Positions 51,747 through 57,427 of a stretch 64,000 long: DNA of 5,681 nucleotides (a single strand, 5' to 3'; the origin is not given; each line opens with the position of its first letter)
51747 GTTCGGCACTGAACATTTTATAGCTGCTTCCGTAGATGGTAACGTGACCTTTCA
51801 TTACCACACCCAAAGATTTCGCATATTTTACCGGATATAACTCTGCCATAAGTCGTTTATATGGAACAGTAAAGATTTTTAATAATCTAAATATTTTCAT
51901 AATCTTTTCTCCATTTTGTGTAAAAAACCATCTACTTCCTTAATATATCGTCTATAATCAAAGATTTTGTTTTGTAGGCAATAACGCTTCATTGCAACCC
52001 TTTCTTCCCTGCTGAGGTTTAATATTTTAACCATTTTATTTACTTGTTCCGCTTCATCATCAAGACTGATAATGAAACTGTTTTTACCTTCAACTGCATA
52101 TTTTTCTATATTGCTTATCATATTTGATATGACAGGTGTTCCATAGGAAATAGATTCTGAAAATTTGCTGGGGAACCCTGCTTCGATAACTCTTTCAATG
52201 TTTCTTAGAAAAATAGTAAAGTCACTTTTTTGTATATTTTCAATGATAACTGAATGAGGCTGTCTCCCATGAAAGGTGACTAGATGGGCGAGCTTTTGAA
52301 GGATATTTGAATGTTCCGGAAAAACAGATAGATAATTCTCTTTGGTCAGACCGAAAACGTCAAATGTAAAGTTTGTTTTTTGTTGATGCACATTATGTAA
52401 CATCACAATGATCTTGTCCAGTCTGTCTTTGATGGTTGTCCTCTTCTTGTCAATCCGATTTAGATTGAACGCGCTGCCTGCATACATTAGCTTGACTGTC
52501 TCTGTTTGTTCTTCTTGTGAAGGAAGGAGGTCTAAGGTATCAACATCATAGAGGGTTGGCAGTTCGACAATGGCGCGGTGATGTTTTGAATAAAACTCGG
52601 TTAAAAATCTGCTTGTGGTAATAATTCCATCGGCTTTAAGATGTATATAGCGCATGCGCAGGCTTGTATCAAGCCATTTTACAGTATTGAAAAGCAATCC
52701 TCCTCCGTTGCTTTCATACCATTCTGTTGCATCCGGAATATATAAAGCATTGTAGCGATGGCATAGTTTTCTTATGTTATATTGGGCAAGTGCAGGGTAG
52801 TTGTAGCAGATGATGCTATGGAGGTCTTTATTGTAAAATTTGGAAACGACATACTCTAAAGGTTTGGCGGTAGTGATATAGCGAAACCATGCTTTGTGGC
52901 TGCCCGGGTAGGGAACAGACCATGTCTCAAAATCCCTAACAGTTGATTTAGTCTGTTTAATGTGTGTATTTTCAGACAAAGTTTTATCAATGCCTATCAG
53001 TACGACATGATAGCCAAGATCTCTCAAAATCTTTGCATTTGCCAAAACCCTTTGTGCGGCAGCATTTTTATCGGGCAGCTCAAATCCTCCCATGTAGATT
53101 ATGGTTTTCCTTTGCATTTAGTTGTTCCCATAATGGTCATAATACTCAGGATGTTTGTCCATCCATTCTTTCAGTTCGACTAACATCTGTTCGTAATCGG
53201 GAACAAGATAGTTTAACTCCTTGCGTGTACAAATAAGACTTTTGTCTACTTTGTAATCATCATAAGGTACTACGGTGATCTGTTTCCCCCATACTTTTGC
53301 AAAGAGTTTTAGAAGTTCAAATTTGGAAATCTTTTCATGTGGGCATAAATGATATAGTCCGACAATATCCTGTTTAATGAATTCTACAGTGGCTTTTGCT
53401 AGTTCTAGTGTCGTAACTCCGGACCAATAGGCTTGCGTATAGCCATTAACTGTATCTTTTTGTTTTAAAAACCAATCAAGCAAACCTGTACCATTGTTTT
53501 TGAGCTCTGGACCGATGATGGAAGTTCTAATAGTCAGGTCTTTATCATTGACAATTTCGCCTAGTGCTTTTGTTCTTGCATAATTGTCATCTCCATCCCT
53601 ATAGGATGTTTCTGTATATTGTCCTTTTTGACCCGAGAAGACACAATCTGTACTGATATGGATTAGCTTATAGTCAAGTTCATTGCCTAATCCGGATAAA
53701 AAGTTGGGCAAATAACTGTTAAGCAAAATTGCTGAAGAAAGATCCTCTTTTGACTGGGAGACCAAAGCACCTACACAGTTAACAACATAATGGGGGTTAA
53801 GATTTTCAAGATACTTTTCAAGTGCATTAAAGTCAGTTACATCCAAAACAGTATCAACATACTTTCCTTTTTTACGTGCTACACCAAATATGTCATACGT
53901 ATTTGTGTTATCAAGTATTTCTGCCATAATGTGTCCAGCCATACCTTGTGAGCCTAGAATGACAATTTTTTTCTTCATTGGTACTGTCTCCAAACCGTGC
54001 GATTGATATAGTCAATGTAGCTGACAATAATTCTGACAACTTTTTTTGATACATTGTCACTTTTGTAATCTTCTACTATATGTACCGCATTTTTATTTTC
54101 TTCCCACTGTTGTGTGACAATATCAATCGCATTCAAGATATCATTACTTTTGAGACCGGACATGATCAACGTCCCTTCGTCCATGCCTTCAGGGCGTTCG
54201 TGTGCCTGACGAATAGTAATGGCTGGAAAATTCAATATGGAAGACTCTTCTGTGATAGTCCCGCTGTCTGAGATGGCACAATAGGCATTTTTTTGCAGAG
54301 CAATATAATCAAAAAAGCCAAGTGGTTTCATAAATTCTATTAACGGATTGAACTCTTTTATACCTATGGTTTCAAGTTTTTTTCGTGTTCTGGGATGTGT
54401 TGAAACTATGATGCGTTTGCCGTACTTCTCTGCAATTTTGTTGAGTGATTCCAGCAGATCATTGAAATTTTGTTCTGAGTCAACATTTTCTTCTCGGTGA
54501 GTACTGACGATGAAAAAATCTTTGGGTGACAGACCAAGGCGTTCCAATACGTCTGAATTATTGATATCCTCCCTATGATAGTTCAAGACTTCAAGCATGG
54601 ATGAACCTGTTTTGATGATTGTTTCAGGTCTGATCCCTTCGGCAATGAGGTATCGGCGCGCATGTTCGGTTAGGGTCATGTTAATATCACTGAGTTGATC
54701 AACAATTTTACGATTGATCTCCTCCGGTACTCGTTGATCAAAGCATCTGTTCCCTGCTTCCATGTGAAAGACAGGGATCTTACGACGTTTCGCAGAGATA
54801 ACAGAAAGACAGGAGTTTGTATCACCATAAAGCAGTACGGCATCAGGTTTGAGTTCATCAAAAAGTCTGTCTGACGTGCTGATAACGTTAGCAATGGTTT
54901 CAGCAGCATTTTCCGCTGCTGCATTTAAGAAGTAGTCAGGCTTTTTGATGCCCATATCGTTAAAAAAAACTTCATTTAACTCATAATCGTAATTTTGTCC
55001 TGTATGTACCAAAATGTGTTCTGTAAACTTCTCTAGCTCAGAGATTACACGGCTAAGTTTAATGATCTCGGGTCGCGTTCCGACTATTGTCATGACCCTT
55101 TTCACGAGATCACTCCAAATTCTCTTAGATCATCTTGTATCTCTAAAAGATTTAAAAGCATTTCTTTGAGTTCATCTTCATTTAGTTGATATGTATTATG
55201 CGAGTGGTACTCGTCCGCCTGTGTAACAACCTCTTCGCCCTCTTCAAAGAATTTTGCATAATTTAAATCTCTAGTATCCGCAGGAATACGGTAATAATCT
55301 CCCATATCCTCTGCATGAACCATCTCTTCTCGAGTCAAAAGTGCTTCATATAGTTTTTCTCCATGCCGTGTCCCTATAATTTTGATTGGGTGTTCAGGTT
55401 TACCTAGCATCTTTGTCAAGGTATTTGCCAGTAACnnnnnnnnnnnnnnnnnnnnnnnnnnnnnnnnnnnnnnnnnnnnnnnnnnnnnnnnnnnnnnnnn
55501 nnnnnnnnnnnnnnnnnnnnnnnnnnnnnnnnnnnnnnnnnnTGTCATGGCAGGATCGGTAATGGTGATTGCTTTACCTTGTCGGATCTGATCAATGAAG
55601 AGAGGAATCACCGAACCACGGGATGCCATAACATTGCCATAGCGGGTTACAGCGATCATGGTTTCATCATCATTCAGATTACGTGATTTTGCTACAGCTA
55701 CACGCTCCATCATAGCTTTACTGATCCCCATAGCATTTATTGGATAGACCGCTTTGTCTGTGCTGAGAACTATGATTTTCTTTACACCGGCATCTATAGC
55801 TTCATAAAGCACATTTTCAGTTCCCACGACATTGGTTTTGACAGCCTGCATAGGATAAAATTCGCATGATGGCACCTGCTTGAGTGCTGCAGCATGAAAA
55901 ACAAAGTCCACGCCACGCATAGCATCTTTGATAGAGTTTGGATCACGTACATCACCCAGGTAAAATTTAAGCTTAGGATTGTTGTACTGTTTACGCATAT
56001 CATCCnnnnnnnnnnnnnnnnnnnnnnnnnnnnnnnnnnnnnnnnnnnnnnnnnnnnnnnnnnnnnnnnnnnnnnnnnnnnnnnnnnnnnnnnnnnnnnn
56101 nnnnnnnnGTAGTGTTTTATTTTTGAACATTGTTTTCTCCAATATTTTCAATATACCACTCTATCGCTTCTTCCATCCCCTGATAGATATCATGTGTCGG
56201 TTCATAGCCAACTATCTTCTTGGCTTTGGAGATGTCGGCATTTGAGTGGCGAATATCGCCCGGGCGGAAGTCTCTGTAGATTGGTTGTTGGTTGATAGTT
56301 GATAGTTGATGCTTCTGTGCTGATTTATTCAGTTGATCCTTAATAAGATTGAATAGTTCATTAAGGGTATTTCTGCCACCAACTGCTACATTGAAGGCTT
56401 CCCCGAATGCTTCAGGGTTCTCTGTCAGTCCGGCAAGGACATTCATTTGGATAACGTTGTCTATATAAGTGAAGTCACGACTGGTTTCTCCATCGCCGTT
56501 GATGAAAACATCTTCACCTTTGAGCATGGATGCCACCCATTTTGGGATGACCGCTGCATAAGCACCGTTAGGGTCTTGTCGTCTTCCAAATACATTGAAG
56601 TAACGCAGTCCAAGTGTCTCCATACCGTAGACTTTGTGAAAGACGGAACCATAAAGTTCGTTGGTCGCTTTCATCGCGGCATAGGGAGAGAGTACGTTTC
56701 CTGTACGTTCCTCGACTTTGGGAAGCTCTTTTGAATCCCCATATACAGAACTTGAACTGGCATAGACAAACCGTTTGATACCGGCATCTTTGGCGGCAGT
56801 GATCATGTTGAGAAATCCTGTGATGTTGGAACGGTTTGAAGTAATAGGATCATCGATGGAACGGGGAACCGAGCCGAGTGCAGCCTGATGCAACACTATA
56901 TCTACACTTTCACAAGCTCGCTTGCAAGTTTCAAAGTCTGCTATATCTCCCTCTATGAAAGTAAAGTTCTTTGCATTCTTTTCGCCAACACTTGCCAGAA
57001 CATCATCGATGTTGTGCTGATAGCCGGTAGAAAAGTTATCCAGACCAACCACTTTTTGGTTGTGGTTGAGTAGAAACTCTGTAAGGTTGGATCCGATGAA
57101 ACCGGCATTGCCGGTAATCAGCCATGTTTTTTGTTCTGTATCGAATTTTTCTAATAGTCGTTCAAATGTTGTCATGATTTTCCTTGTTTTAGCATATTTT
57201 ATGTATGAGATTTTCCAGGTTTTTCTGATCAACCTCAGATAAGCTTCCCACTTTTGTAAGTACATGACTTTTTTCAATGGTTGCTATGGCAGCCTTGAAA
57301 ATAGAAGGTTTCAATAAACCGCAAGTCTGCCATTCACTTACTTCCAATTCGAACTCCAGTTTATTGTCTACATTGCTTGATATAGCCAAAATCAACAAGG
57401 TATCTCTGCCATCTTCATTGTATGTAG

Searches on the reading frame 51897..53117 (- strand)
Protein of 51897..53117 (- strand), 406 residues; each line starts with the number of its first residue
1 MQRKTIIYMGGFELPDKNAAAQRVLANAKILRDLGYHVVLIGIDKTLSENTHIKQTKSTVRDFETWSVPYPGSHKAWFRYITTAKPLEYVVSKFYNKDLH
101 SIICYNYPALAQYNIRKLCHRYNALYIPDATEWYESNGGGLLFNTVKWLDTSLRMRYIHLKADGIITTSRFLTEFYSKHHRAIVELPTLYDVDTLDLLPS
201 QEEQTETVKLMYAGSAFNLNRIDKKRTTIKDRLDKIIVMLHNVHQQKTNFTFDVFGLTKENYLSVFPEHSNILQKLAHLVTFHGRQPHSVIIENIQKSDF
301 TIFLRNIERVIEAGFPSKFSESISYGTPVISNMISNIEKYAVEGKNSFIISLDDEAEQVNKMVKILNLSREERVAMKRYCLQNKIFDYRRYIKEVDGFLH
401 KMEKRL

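Call 78: search_protein_families(library=pfam, proteins=[window:51897-53117:-], max_evalue=0.01)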
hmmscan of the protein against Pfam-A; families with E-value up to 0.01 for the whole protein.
window:51897-53117:- (406 aa): 2 families
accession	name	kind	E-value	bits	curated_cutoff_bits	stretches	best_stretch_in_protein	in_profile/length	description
PF00534.26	Glycos_transf_1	-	1.3e-09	38.2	26.4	1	230-379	27-168/172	Glycosyl transferases group 1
PF13692.12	Glyco_trans_1_4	-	2.6e-08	34.7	27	1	237-367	21-141/142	Glycosyl transferases group 1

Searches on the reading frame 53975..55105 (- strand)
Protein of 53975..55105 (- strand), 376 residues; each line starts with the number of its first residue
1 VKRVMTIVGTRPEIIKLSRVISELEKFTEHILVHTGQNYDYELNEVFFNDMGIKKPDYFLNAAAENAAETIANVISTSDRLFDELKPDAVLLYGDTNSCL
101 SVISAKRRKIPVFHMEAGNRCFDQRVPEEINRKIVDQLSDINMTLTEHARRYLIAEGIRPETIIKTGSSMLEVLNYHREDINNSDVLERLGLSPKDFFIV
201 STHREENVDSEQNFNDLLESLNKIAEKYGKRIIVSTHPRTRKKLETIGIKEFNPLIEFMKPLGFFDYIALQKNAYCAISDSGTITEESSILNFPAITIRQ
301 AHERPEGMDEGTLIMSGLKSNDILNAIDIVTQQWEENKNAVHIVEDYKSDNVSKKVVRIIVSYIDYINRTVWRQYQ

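Call 78: search_protein_families(library=pfam, proteins=[window:53975-55105:-], max_evalue=0.01)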
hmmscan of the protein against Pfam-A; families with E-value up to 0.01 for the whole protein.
window:53975-55105:- (376 aa): 1 family
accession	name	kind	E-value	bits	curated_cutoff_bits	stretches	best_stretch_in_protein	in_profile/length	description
PF02350.25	Epimerase_2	-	4.4e-93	312.3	30.6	1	28-360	9-346/347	UDP-N-acetylglucosamine 2-epimerase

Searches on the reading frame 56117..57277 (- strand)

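Call 78: search_protein_families(library=pfam, proteins=[window:56117-57277:-], max_evalue=0.01)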
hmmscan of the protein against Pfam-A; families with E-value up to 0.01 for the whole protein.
window:56117-57277:- (386 aa): 9 families
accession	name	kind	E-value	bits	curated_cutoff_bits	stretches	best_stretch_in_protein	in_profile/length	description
PF01370.27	Epimerase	-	3.2e-57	194.2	20.9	1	52-298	1-240/240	NAD dependent epimerase/dehydratase family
PF16363.11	GDP_Man_Dehyd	-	6.4e-55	187.3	27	1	53-370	1-331/332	GDP-mannose 4,6 dehydratase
PF01073.25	3Beta_HSD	-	5e-25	88.5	22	1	53-283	1-229/280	3-beta hydroxysteroid dehydrogenase/isomerase family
PF02719.21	Polysacc_synt_2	-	2.3e-16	60.3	20.2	1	53-280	2-214/293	Polysaccharide biosynthesis protein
PF13460.12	NAD_binding_10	-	3.4e-09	37.3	27.2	1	101-204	37-125/184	NAD(P)H-binding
PF07993.18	NAD_binding_4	-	1.5e-08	34.6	20.1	1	54-190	1-150/258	Male sterility protein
PF05368.20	NmrA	-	8.1e-07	29.4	27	1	49-178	2-110/298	NmrA-like family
PF04321.23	RmlD_sub_bind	-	9.6e-06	25.3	27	1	53-207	4-133/287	RmlD substrate binding domain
PF13847.12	Methyltransf_31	-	0.0015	18.7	27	0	59-139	15-85/145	Methyltransferase domain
